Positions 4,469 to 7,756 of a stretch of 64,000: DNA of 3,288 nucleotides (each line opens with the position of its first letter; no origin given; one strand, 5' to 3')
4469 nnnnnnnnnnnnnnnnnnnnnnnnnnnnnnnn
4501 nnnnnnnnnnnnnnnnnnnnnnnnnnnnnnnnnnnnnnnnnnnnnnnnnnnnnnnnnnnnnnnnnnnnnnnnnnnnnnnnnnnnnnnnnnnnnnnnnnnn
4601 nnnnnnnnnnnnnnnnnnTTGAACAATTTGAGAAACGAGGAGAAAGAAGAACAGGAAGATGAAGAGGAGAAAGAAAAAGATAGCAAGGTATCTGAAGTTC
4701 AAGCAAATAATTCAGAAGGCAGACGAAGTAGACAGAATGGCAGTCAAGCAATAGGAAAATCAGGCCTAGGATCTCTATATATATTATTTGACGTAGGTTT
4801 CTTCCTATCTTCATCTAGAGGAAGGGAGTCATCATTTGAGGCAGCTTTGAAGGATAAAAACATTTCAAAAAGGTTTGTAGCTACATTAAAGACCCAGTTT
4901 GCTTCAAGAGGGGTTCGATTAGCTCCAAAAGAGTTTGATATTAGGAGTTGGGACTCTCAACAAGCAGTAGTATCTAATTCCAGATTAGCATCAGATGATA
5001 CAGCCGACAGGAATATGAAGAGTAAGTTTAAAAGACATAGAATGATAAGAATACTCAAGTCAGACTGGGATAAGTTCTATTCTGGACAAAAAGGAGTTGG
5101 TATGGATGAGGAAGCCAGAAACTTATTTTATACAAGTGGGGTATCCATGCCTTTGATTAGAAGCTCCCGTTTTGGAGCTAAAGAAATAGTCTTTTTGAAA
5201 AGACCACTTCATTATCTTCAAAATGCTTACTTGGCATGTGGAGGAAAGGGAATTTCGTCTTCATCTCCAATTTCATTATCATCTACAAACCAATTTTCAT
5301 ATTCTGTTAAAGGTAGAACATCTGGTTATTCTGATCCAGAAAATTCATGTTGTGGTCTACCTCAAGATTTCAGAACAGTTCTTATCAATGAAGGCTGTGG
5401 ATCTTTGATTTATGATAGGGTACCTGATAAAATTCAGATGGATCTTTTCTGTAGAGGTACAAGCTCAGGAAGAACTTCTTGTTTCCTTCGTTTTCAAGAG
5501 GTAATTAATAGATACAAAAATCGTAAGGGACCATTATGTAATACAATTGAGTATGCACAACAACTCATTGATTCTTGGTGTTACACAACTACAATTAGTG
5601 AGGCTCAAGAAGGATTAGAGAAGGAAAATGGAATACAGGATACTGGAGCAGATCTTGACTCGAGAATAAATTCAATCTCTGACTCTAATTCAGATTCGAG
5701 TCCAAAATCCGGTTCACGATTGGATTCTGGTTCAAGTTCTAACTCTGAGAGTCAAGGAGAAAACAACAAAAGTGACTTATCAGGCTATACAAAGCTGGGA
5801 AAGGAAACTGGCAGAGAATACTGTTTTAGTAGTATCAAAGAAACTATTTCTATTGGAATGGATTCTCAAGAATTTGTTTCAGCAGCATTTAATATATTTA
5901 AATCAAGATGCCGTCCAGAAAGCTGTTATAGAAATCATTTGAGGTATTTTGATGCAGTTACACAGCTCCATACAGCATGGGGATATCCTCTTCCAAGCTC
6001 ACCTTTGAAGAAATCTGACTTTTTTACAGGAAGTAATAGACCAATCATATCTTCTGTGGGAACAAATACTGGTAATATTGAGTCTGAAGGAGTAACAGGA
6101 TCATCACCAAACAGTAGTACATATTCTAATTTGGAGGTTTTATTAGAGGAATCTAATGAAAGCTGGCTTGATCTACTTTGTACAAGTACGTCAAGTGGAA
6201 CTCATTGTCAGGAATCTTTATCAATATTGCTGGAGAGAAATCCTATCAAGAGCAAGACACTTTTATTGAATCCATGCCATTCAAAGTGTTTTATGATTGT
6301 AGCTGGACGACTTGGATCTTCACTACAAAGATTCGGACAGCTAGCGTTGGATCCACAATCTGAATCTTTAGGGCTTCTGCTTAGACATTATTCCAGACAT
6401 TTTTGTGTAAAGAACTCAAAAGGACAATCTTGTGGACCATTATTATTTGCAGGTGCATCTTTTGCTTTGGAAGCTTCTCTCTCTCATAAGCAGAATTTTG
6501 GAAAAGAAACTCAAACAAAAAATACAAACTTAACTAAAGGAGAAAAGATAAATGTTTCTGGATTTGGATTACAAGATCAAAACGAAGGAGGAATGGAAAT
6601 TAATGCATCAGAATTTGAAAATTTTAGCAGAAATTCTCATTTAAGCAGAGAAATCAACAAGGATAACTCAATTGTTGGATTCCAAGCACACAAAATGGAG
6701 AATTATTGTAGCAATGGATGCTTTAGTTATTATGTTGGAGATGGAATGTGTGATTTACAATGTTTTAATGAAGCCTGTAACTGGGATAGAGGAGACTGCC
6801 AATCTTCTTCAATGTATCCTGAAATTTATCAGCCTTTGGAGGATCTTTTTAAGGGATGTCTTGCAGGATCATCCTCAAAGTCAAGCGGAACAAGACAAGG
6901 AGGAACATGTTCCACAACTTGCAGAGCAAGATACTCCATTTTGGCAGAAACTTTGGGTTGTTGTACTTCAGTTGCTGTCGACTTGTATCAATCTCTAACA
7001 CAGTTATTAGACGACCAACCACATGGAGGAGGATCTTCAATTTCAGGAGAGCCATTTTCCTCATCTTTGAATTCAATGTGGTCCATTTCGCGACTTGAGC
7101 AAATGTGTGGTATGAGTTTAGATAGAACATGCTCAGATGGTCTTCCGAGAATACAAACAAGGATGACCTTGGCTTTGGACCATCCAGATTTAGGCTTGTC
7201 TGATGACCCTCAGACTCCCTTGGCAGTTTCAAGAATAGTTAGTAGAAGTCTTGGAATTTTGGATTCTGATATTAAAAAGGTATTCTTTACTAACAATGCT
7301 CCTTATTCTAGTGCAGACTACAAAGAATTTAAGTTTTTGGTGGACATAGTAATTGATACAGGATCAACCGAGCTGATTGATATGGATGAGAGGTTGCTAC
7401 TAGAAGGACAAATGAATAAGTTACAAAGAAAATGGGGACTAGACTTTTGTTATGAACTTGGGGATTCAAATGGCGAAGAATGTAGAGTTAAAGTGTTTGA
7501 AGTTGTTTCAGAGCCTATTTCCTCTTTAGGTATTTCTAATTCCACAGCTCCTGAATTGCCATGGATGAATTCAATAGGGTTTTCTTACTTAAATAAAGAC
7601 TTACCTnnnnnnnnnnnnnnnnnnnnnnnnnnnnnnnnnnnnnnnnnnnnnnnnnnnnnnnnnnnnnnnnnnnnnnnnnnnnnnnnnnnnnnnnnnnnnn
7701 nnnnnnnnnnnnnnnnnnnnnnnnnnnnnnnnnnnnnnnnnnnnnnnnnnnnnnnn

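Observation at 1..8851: Giant multidomain surface protein (TSP1 + 5 LNR + sushi + TM), an adhesin/invasion-ligand candidate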

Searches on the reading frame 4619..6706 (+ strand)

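Call 20: search_protein_families(library=pfam, proteins=[window:4619-6706:+], max_evalue=10)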
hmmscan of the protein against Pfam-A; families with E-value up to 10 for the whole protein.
window:4619-6706:+ (696 aa): 1 family
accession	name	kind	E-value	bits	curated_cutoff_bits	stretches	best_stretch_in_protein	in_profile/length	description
PF19914.5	WEF-hand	-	2.1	9.7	27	1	343-425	21-79/81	Wolframin EF-hand domain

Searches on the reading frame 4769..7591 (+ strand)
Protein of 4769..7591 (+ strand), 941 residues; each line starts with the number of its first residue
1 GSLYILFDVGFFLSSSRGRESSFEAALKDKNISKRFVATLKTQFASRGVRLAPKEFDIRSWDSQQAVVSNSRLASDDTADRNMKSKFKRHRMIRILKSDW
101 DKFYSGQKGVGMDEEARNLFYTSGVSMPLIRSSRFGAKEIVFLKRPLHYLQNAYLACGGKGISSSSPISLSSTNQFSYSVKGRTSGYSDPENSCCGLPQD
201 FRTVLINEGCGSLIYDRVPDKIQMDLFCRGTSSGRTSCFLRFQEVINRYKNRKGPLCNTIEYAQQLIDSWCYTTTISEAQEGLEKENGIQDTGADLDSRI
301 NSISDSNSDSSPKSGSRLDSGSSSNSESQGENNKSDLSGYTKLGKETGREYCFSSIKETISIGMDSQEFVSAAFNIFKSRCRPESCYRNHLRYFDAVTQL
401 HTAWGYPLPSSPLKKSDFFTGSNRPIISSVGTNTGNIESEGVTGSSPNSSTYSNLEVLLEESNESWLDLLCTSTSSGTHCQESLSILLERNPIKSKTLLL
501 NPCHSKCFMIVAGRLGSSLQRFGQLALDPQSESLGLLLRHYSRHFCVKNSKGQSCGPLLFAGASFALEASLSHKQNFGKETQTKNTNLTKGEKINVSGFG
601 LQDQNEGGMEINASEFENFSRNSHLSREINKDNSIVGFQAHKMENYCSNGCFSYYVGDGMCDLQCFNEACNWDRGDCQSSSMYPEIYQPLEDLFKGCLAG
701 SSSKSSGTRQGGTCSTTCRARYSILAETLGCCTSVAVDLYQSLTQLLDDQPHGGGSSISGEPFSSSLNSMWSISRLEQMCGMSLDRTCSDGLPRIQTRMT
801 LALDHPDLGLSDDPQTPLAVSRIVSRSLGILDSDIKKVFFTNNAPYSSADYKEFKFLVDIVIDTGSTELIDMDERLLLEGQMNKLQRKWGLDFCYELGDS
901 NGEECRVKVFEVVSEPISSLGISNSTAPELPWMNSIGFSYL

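Call 47: search_protein_representatives(protein=window:4769-7591:+)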
Query: 941 residues. Proteins with E-value up to 0.001 (for the whole library): 239; up to 1e-10: 50; up to 1e-30: 15. The best 150 are listed.
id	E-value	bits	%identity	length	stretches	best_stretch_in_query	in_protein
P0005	7.7e-281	950.7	57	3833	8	348-868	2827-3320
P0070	7.0e-65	236.1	34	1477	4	439-561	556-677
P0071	4.3e-62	226.8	35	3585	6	455-561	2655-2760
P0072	1.7e-47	178.6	31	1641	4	446-564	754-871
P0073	5.7e-47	176.8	32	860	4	448-560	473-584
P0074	6.8e-42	160.0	33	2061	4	451-560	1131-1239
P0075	4.1e-41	157.4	32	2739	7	347-562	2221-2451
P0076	7.8e-39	149.9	35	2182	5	463-562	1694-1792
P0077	3.3e-36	141.2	34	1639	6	650-840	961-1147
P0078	7.0e-36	140.1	34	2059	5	463-564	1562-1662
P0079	1.9e-33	132.1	33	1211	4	636-803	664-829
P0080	1.3e-32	129.3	33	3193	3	347-561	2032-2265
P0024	2.3e-32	128.5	32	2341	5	350-558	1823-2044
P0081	2.3e-31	125.2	32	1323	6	647-845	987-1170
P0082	4.3e-31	124.3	34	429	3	444-560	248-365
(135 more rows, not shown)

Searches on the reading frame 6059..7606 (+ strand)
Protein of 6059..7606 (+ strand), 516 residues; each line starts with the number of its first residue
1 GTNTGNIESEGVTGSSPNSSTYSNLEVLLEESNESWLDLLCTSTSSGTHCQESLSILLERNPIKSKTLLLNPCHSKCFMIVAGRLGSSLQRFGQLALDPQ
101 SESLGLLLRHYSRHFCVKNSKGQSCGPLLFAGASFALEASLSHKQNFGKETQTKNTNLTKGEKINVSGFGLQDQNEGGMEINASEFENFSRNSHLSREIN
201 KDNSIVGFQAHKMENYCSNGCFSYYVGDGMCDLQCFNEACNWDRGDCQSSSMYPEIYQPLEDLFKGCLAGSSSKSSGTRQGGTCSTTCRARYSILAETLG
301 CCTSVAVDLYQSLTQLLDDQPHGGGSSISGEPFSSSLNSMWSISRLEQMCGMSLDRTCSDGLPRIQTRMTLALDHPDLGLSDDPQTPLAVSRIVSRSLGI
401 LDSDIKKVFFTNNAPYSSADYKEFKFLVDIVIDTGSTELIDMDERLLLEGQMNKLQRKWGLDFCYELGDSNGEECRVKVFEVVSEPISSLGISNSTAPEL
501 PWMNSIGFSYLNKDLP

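Call 60: predict_structure(alignment_id=A2)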
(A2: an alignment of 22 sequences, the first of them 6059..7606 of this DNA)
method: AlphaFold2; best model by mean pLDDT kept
length: 516 residues; sequences in the alignment: 22
mean_pLDDT: 69.3   pTM: 0.72
mean pLDDT of the five models: 69.3, 68.2, 65.6, 65.6, 64.9
residues with pLDDT >= 90: 52; 70-90: 262; 50-70: 66; < 50: 136
segments of 3 or more residues with pLDDT < 50: 1-29, 146-212, 271-280, 322-338, 415-418, 442-447
pLDDT, mean of each block of 10 residues (from residue 1): 28 30 42 72 80 86 72 84 89 85 92 89 87 57 49 36 31 30 33 32 40 71 89 88 88 89 78 40 80 91 92 80 37 42 85 89 88 82 82 86 88 56 80 73 47 81 76 77 87 86 70 52
secondary structure, 60 per line:
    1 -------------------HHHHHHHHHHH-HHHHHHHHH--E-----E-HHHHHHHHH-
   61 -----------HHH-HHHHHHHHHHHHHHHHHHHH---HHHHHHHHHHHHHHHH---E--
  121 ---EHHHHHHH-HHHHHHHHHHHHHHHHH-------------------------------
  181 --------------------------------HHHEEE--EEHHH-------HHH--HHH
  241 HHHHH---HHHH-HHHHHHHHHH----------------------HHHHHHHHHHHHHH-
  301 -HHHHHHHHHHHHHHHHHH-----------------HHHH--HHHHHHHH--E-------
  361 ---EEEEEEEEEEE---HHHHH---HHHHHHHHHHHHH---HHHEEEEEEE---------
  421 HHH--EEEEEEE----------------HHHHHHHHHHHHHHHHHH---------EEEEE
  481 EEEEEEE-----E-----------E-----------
elements in order: H20-30 H32-40 H51-59 H76-95 H99-114 H125-131 H133-149 E216-218 H238-245 H249-252 H254-263 H286-299 H302-319 H337-340 H343-350 E364-374 H378-382 H386-398 E405-411 E426-432 H449-466 E476-487

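Call 65: search_solved_structures(query=A2, max_evalue=1)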
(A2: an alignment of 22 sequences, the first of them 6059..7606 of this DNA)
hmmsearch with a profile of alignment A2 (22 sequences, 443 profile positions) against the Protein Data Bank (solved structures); distinct sequences matched with E-value up to 1: 11.
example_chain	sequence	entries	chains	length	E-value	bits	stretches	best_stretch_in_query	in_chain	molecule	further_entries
7s05_B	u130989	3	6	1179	2e-12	50.3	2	151-190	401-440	N-acetylglucosamine-1-phosphotransferase subunits alpha/beta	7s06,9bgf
7dxi_A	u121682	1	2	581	3.8e-08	36.2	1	156-189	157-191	FI02838p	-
6xsw_C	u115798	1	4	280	1.7e-06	30.8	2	162-190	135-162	Neurogenic locus notch homolog protein 3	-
3i08_A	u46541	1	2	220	4.2e-06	29.5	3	161-189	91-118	Neurogenic locus notch homolog protein 1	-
3eto_A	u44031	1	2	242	6.3e-06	28.9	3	162-190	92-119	Neurogenic locus notch homolog protein 1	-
3l95_X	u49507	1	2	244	6.4e-06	28.8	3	162-190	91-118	Neurogenic locus notch homolog protein 1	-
4zlp_A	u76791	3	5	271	8e-06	28.5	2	162-190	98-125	Neurogenic locus notch homolog protein 3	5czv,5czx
7abv_A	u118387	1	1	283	9.5e-06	28.3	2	162-189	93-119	Neurogenic locus notch homolog protein 1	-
2oo4_A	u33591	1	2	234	0.0059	19.1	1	168-191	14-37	Neurogenic locus notch homolog protein 2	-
8sl1_A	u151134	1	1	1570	0.069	15.5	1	149-191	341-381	Pappalysin-2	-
1pb5_A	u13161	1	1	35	0.48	12.8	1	171-189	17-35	Neurogenic locus notch homolog protein 1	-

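Call 68: fold_search(model_id=the predicted structure, library=pdb)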
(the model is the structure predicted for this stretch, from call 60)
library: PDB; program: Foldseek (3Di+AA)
matches with E <= 10: 119; with E <= 0.001: 0
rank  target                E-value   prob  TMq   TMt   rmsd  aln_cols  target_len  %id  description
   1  6xsw_X                9.0e-02  0.16  0.11  0.19  18.2       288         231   17  Structure of the Notch3 NRR in complex with an antibody Fab Fragment (released 2021-07-21)
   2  5xzq_G                1.9e-01  0.80  0.12  0.45   8.1       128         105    8  Hydroxynitrile lyase from Passiflora edulis (PeHNL) (released 2017-11-22)
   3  5xzq_B                1.9e-01  0.80  0.13  0.44   7.5       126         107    9  Hydroxynitrile lyase from Passiflora edulis (PeHNL) (released 2017-11-22)
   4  5xzq_F                2.0e-01  0.38  0.10  0.33   9.1       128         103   12  Hydroxynitrile lyase from Passiflora edulis (PeHNL) (released 2017-11-22)
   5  5xzt_D                2.3e-01  0.60  0.12  0.41   8.3       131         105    8  C-terminal peptide depleted mutant of hydroxynitrile lyase from Passiflora edulis (PeHNL) (released 2017-11-22)
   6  5xzt_C                2.3e-01  0.57  0.12  0.41   8.3       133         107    9  C-terminal peptide depleted mutant of hydroxynitrile lyase from Passiflora edulis (PeHNL) (released 2017-11-22)
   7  6zm9                  2.5e-01  0.63  0.14  0.38   8.3       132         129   17  PHAGE SAM LYASE IN COMPLEX WITH S-METHYL-5'-THIOADENOSINE (released 2021-02-24)
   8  2oo4_A                2.5e-01  0.13  0.12  0.21  15.8       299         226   15  Structure of LNR-HD (Negative Regulatory Region) from human Notch 2 (released 2007-04-03)
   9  7w6d_A                3.8e-01  0.44  0.13  0.40   7.2       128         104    8  Polyketide cyclase OAC-F24I mutant from Cannabis sativa in complex with olivetolic acid (released 2022-02-02)
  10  5a12_A                5.0e-01  0.18  0.11  0.19   9.2       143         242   10  Crystal structure of Chlorite Dismutase from Magnetospirillum sp. in complex with azide (released 2015-09-02)
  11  8ozo_A                5.3e-01  0.28  0.11  0.35   8.9       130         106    9  Populus tremula stable protein 1 with N-terminal binding peptide extension (released 2024-03-27)
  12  3wc1_A                6.1e-01  0.38  0.13  0.24   6.9       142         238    9  Crystal structure of C. albicans tRNA(His) guanylyltransferase (Thg1) with a G-1 deleted tRNA(His) (released 2013-12-18)
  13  2wdw_A                6.4e-01  0.44  0.12  0.12   7.9       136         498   13  The Native Crystal Structure of the Primary Hexose Oxidase (Dbv29) in Antibiotic A40926 Biosynthesis (released 2010-04-07)
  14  1si9_A                6.7e-01  0.47  0.13  0.44   7.3       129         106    8  Boiling stable protein isolated from Populus tremula (released 2004-09-21)
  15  1cqm_A                6.7e-01  0.30  0.12  0.38   7.1       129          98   18  PROTEIN AGGREGATION AND ALZHEIMER'S DISEASE: CRYSTALLOGRAPHIC ANALYSIS OF THE PHENOMENON. ENGINEERED VERSION OF THE RI (released 2000-09-08)
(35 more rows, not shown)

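Call 71: search_protein_families(library=pfam, alignment_id=A2, max_evalue=10)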
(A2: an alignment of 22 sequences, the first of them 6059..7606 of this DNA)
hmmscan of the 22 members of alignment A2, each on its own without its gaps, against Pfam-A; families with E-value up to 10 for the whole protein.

A. member 1, window:6059-7606:+ (516 aa): 1 family
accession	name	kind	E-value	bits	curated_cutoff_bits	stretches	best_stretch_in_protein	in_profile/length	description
PF00066.22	Notch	-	3e-06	28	21.2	1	216-248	3-36/36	LNR domain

B. families by the number of members that match (of 22 scanned): 6 families
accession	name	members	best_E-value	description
PF00066.22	Notch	22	6.4e-09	LNR domain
PF15253.11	STIL_N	1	0.0049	SCL-interrupting locus protein N-terminus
PF02350.25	Epimerase_2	1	0.075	UDP-N-acetylglucosamine 2-epimerase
PF09505.15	Dimeth_Pyl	1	0.17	Dimethylamine methyltransferase (Dimeth_PyL)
PF23398.1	FAZ1_cons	1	0.23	FAZ1, conserved domain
PF17691.6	Croc_4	1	0.25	Contingent replication of cDNA 4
